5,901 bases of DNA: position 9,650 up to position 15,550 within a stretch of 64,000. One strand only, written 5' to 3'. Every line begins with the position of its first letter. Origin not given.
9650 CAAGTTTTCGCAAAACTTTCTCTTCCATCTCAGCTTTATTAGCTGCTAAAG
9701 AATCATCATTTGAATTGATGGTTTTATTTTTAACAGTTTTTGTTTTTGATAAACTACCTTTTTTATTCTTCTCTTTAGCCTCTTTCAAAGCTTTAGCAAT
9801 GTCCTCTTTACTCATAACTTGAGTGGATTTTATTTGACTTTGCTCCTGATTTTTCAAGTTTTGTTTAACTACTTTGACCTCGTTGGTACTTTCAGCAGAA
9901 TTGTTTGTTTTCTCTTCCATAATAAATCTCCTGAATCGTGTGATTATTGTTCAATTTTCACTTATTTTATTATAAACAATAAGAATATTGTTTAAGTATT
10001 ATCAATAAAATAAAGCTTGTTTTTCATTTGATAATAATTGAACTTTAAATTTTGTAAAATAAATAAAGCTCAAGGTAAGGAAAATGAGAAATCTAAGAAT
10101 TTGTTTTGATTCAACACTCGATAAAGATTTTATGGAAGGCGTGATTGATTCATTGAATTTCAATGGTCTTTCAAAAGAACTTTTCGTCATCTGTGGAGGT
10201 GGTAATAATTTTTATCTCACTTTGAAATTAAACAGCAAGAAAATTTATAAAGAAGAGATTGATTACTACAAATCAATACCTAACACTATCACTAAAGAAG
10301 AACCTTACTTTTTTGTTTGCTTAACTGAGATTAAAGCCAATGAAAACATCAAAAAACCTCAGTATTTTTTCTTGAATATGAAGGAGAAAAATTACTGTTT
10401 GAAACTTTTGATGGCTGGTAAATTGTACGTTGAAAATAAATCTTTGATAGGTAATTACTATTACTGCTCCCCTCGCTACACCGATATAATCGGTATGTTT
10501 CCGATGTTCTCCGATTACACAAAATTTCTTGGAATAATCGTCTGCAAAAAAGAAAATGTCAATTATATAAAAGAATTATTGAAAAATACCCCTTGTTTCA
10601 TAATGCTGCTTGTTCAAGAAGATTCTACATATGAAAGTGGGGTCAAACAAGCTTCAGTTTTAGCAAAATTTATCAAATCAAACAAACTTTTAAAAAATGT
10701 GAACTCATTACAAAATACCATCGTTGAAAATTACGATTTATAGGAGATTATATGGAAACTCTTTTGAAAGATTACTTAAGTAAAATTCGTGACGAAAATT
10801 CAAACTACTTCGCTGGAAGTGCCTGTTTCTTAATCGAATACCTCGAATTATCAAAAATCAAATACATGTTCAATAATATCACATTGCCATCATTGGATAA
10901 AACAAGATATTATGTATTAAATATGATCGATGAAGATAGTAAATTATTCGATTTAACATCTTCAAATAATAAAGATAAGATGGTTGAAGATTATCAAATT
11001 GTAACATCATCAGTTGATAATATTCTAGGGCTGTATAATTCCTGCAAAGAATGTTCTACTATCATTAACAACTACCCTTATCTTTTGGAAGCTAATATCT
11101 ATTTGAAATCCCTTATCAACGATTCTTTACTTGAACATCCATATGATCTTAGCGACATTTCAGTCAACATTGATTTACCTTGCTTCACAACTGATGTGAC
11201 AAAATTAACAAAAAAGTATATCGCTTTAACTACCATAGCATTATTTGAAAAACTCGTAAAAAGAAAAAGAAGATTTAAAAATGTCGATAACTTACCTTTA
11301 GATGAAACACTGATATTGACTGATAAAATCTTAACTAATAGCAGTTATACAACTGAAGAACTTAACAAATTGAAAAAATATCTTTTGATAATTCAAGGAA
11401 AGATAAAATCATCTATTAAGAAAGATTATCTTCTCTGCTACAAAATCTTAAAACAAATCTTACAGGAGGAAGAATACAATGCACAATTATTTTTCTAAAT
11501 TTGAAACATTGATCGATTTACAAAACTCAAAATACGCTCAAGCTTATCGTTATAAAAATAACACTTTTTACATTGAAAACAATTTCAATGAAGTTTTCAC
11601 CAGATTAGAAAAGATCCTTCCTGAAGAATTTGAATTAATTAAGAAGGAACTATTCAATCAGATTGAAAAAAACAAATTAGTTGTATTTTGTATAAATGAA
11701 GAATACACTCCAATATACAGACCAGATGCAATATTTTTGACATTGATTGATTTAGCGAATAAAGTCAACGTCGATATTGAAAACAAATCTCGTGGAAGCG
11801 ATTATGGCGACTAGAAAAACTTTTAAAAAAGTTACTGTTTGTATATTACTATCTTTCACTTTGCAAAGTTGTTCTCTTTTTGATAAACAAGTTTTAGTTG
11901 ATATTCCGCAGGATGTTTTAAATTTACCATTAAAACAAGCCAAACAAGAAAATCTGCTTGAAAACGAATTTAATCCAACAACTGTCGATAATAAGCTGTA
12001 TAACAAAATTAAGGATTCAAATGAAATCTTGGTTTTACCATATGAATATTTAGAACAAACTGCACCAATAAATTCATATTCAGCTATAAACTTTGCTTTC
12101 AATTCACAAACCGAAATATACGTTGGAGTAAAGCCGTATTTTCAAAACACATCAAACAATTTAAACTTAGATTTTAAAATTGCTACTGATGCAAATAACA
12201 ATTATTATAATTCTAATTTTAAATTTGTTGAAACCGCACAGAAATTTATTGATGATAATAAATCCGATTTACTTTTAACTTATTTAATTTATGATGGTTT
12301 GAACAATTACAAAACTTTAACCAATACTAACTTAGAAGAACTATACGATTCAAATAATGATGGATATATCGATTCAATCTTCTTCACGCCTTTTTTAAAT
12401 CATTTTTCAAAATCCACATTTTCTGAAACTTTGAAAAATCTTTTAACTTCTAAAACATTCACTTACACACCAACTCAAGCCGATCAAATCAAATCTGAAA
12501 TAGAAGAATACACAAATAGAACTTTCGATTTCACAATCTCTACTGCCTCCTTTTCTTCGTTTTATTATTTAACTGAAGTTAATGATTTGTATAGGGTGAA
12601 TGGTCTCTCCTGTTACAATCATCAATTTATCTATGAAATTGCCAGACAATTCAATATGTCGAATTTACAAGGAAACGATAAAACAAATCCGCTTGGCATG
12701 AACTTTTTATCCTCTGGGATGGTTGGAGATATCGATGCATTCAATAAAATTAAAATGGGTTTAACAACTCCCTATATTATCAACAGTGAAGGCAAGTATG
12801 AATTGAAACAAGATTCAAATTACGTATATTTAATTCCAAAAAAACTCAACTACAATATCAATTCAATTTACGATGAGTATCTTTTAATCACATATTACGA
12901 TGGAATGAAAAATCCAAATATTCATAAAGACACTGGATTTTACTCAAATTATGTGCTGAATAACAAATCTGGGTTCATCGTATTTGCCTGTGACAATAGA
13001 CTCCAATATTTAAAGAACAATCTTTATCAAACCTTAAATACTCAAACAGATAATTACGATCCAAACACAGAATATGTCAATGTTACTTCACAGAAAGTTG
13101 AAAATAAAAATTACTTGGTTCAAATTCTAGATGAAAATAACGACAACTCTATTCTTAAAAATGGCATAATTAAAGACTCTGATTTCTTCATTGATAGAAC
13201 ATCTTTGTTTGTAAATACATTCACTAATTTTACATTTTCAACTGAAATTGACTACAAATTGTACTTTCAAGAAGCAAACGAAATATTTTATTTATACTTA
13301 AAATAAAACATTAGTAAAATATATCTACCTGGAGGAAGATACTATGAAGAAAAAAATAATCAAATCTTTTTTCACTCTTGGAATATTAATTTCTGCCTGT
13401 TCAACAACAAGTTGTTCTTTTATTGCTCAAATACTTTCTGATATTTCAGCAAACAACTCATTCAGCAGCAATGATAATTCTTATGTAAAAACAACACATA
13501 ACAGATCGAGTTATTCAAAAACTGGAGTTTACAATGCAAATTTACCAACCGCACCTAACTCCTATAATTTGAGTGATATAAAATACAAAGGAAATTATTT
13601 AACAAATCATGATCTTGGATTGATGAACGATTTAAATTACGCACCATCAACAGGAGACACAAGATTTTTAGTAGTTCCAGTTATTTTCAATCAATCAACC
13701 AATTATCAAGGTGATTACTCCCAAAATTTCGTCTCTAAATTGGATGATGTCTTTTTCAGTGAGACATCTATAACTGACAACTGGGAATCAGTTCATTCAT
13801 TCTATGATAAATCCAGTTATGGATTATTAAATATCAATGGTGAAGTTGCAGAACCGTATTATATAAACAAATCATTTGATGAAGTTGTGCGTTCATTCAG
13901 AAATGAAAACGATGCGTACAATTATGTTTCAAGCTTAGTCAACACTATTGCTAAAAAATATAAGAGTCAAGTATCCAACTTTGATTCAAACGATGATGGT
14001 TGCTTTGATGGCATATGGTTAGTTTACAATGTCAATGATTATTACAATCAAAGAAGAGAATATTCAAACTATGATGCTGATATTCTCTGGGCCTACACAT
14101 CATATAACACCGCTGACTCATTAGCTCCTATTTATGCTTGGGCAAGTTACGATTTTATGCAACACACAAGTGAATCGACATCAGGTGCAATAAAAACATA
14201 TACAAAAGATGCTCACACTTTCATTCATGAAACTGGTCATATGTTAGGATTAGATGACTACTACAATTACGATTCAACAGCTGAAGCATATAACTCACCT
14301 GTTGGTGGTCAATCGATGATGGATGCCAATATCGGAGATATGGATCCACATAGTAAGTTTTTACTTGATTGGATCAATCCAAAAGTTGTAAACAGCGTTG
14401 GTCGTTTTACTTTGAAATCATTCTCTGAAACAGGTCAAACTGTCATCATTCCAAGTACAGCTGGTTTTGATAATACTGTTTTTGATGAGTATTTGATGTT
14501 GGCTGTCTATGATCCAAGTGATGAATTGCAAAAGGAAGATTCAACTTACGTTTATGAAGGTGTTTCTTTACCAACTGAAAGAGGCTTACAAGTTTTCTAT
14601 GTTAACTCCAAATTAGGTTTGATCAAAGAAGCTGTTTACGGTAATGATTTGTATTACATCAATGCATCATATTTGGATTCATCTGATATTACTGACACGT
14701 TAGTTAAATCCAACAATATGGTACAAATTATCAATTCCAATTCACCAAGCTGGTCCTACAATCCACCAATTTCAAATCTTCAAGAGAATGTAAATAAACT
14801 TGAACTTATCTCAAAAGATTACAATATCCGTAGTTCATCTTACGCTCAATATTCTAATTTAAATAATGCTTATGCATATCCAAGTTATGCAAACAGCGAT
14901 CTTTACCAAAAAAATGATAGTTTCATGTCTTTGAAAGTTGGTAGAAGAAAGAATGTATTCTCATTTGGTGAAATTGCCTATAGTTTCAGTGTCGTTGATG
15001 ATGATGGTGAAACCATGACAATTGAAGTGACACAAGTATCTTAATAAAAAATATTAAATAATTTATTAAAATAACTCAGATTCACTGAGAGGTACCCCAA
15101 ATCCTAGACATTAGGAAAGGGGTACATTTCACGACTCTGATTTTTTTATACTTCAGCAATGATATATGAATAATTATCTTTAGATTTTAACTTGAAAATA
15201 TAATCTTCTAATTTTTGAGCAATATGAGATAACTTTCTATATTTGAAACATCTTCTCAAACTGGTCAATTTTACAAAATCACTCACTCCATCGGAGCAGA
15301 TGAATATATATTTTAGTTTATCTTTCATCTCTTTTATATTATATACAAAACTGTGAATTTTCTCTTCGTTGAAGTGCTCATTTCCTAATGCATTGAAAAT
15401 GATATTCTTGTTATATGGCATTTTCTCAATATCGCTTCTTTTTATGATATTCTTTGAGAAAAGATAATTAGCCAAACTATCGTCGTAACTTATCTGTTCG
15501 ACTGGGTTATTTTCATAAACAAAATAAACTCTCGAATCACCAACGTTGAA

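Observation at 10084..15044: Five-gene operon: three orphan cytoplasmic proteins followed by an inactive/active pair of M6-like zinc-metalloprotease lipoproteins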

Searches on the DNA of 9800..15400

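Call 76: search_rna_families(source=window, start=9800, end=15400, threshold=evalue, max_evalue=1)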
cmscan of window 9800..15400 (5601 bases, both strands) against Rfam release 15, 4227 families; matches with E-value up to 1: 0.
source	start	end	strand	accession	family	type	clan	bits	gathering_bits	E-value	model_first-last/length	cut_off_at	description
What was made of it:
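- Tried and rejected: An RNA element in 9800-15400: no Rfam match at E 1 or better (call 76).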

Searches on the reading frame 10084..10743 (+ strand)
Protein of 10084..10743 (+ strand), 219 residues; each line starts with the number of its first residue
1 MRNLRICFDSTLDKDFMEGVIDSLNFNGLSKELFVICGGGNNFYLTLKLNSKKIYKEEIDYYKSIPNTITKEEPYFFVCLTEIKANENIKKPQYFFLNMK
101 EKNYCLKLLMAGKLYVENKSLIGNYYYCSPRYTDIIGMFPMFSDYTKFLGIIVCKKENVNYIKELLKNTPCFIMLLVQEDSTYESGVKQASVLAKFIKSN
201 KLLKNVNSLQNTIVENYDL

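Call 3: search_protein_families(library=pfam, proteins=[window:10084-10743:+], max_evalue=1)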
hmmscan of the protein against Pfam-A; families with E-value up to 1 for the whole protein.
window:10084-10743:+ (219 aa): 0 families

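Call 4: search_protein_families(library=ncbifam, proteins=[window:10084-10743:+], max_evalue=1)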
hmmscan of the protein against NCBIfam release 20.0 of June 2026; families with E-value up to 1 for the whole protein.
window:10084-10743:+ (219 aa): 0 families

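Call 46: search_solved_structures(query=A7, max_evalue=10, show_alignments=2)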
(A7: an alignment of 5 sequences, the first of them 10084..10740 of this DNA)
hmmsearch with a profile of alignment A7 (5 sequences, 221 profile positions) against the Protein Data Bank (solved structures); distinct sequences matched with E-value up to 10: 6.
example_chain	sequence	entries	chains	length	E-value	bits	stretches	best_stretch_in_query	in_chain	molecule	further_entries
7upp_C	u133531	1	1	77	0.022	17.6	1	160-214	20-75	DHT03 protein C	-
7upo_C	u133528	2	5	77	0.53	13.1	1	160-212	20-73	DHT03 protein C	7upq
2hqo_A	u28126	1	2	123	0.56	13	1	151-200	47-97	Putative TRANSCRIPTIONAL REGULATOR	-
2pln_A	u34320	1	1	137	0.72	12.7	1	151-200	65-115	Response regulator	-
3hdv_A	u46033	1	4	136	1.4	11.7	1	141-214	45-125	Response regulator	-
8yq1_A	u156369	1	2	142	1.5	11.6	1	48-129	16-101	Fibroblast growth factor 10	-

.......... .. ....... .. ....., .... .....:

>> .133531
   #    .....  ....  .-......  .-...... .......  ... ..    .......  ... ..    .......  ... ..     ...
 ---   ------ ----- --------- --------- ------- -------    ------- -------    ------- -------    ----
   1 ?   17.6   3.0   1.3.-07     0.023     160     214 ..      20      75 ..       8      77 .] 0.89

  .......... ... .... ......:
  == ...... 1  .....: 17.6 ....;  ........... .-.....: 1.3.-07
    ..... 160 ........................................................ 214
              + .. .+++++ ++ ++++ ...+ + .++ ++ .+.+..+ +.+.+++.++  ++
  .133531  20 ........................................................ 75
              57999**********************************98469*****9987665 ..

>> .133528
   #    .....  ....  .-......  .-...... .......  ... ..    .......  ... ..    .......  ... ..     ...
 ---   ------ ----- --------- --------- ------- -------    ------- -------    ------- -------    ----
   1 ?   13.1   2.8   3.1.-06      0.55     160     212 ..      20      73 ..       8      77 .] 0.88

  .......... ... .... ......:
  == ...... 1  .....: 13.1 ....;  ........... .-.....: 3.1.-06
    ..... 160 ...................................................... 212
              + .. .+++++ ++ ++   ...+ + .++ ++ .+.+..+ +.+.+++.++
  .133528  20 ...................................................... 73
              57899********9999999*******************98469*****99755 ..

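Call 68: search_protein_families(library=pfam, alignment_id=A7, max_evalue=10)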
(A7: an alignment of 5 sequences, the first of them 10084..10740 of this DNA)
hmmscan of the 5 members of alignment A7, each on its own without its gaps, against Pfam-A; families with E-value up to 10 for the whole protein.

A. member 1, window:10084-10740:+ (219 aa): 0 families

B. families by the number of members that match (of 5 scanned): 2 families
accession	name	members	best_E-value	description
PF10035.14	DUF2179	1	0.0075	Uncharacterized protein conserved in bacteria (DUF2179)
PF24731.1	DUF7683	1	0.25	Domain of unknown function (DUF7683)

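Call 69: search_protein_families(library=padloc, proteins=[window:10084-10740:+], max_evalue=1)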
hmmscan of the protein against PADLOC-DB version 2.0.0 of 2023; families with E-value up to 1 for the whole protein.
window:10084-10740:+ (219 aa): 0 families

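Call 70: search_protein_families(library=phrogs, proteins=[window:10084-10740:+], max_evalue=1)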
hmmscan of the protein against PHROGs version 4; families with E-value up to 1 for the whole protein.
window:10084-10740:+ (219 aa): 1 family
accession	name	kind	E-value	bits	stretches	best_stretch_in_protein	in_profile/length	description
phrog_4027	-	unknown function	0.025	16.4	1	18-102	4-84/107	-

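Call 74: list_cluster_members(proteins=[P0134, P0198, P0164, window:11479-11811:+, window:10084-10740:+, window:10752-11495:+, window:11804-13303:+, P0003])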
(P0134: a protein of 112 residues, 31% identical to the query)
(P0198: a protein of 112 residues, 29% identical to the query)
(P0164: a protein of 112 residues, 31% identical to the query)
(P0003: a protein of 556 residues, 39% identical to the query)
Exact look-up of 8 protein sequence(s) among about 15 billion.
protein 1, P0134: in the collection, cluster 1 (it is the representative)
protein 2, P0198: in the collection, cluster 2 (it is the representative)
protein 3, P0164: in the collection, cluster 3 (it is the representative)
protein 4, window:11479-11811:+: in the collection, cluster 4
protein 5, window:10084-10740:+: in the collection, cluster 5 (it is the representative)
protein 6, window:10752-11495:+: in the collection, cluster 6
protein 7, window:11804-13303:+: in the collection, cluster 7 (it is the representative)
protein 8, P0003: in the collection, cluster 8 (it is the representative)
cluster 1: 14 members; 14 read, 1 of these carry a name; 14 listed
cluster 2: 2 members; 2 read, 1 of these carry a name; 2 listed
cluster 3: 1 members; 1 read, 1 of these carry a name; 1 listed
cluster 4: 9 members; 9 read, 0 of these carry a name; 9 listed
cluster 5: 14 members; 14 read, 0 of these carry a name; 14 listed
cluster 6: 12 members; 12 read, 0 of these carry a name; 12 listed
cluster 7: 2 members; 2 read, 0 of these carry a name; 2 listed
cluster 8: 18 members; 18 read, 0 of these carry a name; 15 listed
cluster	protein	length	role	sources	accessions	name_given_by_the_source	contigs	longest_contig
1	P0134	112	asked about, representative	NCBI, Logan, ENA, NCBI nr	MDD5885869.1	MAG: hypothetical protein PUC66_07615 [Erysipelotrichaceae bacterium] | hypothetical protein [Erysipelotrichaceae bacterium]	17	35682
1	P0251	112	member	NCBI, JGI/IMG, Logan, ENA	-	-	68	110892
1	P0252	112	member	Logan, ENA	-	-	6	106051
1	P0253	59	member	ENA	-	-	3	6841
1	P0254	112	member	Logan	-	-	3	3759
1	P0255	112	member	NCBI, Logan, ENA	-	-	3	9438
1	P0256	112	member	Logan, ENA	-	-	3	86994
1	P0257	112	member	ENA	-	-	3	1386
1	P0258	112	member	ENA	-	-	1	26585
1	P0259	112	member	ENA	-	-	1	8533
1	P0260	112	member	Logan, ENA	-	-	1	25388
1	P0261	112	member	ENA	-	-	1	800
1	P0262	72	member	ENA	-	-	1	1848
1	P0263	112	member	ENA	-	-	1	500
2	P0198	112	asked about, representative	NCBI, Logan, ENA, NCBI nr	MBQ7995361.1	MAG: hypothetical protein IJ247_04010 [Bacilli bacterium] | hypothetical protein [Bacilli bacterium]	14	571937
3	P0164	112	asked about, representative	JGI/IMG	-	predicted ester cyclase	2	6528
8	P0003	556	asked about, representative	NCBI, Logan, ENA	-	-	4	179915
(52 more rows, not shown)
